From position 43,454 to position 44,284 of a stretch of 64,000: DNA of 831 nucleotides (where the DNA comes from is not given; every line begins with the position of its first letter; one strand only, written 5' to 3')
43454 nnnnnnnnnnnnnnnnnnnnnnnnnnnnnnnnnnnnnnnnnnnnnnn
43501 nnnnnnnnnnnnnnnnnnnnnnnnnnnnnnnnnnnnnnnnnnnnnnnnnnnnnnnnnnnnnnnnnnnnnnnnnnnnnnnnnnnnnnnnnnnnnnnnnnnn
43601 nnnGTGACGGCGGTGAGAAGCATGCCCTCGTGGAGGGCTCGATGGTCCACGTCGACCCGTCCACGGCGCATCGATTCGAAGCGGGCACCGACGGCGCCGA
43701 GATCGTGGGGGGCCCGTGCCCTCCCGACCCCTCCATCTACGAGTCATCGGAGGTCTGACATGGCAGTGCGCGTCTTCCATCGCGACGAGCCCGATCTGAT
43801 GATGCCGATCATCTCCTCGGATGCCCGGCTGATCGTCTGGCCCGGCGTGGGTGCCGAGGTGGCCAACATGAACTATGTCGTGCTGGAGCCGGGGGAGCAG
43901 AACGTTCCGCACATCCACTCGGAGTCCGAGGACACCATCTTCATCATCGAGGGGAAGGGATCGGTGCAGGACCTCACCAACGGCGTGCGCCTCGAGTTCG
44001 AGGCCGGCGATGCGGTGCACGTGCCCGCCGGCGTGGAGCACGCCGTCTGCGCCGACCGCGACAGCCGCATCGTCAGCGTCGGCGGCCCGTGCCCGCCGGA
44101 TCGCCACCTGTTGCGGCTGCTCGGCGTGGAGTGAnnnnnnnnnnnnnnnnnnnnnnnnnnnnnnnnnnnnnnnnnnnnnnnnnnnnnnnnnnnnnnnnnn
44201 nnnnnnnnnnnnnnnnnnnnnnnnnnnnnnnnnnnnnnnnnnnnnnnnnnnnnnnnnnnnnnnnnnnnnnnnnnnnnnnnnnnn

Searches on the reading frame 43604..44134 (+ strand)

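Call 40: search_protein_families(library=pfam, proteins=[window:43604-44134:+], max_evalue=0.0001)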
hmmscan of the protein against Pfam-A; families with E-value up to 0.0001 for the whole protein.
window:43604-44134:+ (176 aa): 2 families
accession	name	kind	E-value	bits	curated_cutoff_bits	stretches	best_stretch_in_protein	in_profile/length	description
PF07883.17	Cupin_2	-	6.6e-13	48.6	27.2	1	91-152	2-60/70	Cupin domain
PF00190.28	Cupin_1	-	3.5e-08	33.6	22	1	87-157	33-108/151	Cupin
